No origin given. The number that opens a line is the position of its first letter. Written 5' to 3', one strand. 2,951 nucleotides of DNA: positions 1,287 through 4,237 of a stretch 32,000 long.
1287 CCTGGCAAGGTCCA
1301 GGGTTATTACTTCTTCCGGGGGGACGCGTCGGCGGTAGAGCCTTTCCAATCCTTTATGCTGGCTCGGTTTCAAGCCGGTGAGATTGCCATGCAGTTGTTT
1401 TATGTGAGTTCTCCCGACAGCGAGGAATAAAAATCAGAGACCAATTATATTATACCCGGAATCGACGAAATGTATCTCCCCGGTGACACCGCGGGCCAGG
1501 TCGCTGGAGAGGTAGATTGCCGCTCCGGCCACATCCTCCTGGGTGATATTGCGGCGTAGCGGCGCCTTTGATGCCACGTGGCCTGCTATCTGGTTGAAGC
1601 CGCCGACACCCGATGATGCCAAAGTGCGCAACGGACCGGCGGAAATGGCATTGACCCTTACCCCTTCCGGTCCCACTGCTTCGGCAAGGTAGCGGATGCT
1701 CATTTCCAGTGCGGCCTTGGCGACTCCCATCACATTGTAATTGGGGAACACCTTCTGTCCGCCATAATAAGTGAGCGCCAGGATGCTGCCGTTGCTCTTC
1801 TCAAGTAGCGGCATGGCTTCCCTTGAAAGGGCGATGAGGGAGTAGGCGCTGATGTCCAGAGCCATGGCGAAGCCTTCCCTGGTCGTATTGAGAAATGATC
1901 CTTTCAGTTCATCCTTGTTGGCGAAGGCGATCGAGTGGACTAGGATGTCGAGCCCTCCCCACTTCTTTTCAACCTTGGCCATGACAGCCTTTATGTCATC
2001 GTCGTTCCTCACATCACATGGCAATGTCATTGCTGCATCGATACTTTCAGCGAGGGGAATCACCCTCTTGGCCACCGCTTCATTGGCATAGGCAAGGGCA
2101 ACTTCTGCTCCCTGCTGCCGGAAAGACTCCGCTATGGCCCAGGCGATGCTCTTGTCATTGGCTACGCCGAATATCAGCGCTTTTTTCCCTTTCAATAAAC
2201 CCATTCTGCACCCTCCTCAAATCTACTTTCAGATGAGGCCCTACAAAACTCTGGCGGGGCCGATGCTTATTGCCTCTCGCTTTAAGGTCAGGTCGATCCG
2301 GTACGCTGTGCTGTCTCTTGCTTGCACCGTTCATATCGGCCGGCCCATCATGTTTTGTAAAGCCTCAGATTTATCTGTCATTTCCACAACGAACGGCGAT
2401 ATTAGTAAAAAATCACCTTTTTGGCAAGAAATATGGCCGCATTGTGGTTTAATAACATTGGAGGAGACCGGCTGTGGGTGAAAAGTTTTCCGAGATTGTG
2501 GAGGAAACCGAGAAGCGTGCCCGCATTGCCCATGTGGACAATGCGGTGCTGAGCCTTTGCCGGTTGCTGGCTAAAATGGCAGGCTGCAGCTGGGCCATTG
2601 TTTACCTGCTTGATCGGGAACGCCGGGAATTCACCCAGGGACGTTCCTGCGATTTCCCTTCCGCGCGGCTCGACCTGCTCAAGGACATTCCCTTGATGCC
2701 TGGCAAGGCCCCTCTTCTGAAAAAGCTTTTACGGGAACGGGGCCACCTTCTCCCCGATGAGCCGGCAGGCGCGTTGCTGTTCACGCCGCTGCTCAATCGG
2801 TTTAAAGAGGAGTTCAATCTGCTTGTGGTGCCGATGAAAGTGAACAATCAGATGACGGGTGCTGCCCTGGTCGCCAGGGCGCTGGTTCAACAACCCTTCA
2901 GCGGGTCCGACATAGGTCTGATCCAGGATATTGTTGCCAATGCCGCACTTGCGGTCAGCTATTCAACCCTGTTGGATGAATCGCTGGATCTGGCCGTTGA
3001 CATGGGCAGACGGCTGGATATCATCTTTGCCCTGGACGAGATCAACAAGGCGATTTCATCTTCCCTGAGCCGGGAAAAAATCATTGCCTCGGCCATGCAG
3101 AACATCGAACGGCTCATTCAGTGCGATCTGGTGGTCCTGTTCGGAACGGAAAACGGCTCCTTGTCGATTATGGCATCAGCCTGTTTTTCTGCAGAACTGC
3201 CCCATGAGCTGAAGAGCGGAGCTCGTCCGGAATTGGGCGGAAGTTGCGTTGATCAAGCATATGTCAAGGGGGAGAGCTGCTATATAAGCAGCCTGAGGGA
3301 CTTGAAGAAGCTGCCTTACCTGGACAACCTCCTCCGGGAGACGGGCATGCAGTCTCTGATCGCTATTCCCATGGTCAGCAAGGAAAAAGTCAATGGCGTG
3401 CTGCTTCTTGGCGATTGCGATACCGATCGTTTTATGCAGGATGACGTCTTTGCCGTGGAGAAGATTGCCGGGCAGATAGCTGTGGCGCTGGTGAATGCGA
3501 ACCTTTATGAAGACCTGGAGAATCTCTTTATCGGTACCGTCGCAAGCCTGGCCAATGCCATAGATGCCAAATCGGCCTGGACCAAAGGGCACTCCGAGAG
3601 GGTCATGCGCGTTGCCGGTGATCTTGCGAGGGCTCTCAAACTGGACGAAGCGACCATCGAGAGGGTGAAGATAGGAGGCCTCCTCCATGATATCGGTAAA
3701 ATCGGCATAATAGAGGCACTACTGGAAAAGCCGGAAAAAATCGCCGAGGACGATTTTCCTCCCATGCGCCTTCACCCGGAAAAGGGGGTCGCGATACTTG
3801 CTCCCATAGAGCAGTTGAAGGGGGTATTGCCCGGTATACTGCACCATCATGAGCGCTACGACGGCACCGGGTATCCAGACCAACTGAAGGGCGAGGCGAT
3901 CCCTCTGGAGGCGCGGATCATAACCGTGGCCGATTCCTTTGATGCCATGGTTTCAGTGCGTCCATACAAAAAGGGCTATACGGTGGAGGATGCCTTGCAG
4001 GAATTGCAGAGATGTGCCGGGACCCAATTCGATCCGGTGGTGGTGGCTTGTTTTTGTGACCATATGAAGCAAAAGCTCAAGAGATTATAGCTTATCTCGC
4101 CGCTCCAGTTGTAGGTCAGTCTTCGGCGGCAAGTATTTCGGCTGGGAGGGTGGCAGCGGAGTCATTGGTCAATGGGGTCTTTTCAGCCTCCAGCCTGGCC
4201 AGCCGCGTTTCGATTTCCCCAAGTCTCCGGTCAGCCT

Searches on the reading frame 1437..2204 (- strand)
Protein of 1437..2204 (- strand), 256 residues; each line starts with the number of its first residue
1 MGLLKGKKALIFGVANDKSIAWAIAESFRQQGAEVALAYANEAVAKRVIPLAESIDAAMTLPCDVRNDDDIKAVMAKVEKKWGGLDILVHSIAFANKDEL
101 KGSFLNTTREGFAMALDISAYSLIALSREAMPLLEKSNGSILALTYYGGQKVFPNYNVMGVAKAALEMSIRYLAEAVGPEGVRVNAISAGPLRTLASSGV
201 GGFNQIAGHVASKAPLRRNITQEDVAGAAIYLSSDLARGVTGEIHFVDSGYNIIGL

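Call 110: search_protein_families(library=pfam, proteins=[window:1437-2204:-], max_evalue=0.001)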
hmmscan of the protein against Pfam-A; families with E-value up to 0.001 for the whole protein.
window:1437-2204:- (256 aa): 2 families
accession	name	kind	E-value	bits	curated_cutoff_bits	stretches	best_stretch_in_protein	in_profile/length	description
PF13561.12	adh_short_C2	-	5.7e-90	301.5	27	1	13-252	1-236/236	Enoyl-(Acyl carrier protein) reductase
PF00106.31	adh_short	-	9.9e-25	87.6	26.6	1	10-195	4-185/195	short chain dehydrogenase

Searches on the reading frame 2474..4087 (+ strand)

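Call 110: search_protein_families(library=pfam, proteins=[window:2474-4087:+], max_evalue=0.001)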
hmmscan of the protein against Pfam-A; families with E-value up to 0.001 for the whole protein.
window:2474-4087:+ (538 aa): 6 families
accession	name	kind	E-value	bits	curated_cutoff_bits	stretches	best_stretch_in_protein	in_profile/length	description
PF13487.12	HD_5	-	1.3e-40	139.4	27.2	1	359-523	3-170/170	HD domain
PF01966.28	HD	-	7.8e-23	81.4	22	1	372-492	3-116/116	HD domain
PF01590.32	GAF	-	7.1e-20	72.3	22.4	2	200-339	2-133/133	GAF domain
PF13185.12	GAF_2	-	1.9e-15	57.7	28.6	1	199-339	3-135/136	GAF domain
PF13492.12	GAF_3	-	4.4e-13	50.2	27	1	201-340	3-128/129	GAF domain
PF08668.18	HDOD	-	3.7e-06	27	22.9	1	361-425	88-148/196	HDOD domain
